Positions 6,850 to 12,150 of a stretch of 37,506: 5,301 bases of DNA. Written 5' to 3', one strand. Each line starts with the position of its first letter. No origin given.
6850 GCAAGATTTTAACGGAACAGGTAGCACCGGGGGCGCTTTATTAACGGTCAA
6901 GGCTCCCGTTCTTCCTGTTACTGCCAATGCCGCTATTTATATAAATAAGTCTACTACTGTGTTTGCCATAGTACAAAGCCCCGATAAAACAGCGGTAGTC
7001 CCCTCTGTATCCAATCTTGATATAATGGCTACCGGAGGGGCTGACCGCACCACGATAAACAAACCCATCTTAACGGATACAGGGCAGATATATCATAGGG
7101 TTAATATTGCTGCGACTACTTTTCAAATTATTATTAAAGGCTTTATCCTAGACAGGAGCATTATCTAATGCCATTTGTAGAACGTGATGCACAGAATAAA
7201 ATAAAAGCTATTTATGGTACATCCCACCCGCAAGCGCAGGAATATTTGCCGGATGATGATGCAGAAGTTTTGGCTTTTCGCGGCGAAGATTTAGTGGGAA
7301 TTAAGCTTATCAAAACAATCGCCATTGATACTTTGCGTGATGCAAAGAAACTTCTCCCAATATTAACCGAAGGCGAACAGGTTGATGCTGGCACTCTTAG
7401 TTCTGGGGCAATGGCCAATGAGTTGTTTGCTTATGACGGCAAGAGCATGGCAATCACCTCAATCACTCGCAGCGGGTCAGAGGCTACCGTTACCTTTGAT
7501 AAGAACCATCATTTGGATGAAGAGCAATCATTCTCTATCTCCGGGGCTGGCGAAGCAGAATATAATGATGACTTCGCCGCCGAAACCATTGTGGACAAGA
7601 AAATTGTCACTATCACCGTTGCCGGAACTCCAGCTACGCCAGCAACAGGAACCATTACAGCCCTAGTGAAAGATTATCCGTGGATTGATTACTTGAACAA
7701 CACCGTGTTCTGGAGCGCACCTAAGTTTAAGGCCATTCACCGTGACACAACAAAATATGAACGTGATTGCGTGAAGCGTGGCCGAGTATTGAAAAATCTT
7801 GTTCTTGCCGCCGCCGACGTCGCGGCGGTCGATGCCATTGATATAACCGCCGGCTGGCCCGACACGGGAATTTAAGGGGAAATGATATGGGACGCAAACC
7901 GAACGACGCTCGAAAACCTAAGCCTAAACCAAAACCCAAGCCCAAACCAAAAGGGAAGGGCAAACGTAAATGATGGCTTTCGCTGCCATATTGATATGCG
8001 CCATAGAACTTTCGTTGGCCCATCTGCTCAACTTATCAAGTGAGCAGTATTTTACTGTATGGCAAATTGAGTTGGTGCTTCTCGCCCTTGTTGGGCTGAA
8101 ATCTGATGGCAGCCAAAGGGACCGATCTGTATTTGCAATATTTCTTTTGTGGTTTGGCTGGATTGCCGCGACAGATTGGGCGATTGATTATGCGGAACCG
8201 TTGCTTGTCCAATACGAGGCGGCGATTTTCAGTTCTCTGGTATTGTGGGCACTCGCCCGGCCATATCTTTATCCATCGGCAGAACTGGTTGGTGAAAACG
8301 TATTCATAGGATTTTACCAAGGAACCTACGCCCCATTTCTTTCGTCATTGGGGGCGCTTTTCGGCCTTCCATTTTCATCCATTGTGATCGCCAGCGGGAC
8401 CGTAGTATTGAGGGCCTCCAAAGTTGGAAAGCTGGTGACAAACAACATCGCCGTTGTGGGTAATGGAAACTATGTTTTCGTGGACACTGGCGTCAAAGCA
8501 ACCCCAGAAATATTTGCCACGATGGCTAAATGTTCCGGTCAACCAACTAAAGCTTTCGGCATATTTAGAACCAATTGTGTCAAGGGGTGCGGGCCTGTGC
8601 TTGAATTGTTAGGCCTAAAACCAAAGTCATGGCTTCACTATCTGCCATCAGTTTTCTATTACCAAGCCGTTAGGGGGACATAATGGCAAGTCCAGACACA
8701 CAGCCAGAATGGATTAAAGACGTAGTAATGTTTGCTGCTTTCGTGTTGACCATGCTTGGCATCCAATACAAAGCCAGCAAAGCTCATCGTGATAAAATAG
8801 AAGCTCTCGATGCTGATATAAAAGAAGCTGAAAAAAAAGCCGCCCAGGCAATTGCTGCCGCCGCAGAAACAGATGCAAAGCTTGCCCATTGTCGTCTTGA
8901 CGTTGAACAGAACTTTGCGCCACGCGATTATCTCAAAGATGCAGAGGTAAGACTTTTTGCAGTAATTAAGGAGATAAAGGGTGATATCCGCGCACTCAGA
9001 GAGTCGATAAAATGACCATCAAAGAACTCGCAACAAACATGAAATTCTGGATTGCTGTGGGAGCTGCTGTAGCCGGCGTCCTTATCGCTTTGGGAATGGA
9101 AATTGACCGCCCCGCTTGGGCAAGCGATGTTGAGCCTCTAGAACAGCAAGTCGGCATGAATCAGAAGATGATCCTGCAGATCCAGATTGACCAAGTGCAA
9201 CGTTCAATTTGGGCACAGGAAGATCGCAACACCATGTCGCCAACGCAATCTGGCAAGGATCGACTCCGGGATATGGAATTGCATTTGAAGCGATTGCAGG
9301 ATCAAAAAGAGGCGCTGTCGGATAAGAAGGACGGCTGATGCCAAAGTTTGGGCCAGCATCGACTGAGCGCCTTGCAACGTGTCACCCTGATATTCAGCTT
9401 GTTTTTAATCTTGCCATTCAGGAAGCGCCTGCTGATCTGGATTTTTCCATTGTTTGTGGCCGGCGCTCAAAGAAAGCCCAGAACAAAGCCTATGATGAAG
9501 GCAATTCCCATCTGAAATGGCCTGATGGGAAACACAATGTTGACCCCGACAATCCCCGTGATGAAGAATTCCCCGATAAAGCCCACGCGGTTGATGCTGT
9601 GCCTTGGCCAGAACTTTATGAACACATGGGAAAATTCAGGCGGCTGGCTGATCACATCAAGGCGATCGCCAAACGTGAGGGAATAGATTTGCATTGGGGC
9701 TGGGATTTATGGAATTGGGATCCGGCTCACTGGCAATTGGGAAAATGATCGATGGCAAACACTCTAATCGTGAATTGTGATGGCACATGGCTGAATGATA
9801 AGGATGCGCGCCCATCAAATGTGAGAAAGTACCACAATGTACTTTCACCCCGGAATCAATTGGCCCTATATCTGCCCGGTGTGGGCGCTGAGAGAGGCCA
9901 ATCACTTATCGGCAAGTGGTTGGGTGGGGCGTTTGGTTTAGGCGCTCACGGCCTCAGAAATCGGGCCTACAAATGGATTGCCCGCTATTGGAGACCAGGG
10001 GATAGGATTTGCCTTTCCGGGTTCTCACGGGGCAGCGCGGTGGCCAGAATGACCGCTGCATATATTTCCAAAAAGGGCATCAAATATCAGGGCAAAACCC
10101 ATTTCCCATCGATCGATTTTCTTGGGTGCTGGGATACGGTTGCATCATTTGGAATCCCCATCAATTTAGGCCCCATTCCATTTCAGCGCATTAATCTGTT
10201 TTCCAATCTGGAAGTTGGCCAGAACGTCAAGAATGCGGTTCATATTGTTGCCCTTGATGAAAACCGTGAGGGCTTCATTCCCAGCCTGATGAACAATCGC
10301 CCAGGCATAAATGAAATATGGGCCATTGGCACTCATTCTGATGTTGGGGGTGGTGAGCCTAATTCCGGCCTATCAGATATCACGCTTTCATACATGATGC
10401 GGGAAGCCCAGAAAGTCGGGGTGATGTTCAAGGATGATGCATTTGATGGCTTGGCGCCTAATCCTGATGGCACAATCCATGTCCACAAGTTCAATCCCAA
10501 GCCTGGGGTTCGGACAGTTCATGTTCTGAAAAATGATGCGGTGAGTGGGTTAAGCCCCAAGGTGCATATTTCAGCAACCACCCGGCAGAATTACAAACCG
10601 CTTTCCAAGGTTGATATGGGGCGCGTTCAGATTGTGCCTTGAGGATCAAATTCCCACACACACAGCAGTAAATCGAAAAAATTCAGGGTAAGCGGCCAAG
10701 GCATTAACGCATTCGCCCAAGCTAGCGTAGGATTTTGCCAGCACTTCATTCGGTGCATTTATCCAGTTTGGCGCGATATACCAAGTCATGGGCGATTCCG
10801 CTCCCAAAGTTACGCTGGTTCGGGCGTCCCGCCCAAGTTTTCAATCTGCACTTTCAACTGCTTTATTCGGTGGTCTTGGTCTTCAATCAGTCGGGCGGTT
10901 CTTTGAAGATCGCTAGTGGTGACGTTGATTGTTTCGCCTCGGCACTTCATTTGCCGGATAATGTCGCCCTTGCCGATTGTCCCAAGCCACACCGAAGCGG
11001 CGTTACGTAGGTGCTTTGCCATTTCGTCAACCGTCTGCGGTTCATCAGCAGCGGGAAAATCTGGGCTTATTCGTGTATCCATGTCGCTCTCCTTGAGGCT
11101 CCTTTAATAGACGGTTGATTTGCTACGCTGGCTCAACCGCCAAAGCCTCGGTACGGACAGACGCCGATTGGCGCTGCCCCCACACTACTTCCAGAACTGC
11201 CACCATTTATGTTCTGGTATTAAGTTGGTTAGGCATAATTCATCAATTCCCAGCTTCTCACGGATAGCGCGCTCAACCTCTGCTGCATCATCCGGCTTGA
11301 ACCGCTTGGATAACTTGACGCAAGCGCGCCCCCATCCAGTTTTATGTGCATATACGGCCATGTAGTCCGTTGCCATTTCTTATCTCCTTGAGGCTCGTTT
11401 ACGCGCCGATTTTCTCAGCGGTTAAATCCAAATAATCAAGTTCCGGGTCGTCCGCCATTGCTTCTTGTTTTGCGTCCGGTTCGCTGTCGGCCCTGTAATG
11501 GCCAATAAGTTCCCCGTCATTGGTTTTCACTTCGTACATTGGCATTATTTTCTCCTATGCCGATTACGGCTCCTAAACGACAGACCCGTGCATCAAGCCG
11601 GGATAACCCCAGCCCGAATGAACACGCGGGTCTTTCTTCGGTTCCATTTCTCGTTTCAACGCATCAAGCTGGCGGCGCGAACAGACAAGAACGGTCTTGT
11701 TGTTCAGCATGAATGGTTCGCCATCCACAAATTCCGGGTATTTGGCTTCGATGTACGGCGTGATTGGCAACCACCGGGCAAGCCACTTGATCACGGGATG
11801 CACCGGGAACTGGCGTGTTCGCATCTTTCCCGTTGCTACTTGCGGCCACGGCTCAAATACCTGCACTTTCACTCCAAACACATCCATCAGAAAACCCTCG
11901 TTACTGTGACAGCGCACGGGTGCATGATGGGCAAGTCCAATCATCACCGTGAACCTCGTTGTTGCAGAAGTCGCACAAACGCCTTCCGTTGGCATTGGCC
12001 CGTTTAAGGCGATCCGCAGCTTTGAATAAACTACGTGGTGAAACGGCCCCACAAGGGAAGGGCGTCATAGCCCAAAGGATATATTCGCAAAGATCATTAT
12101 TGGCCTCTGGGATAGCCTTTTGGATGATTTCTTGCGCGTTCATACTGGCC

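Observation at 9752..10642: T6SS-effector-like DUF2235 (Tle1-type) lipase encoded as the last gene of the phage lysis cassette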

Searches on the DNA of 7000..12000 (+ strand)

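Call 5: search_dna_similar(query=window:7000-12000:+, collection=phages, mode=near, max_rows=20)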
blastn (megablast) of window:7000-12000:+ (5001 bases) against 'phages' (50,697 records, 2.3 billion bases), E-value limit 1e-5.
No match.

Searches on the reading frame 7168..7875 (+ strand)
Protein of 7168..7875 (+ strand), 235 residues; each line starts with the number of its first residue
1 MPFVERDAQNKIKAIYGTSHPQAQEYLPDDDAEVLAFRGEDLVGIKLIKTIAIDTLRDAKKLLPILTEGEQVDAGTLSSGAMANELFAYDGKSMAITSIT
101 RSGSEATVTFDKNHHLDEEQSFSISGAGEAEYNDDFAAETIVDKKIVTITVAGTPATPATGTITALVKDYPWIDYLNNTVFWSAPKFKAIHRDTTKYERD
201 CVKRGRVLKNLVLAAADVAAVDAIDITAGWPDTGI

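Call 3: search_protein_families(library=pfam, proteins=[window:7168-7875:+], max_evalue=0.01)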
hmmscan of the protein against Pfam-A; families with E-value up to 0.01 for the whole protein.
window:7168-7875:+ (235 aa): 1 family
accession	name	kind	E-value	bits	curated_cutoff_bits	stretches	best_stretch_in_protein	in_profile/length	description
PF14301.12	DUF4376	-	7.2e-05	23.7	25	1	166-224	51-105/106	Domain of unknown function (DUF4376)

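Call 4: search_protein_families(library=phrogs, proteins=[window:7168-7875:+], max_evalue=0.01)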
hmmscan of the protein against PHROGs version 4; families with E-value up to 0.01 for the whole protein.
window:7168-7875:+ (235 aa): 4 families
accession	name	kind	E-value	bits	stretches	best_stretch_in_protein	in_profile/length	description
phrog_9998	-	unknown function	2e-13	51.4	1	93-167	40-114/401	-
phrog_5838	-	head and packaging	3.7e-06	26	1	96-161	382-447/1106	virion structural protein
phrog_1807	-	tail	4.5e-05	24.2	1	166-231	175-240/241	tail fiber protein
phrog_3811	-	unknown function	0.0024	18.6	1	165-225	135-195/200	-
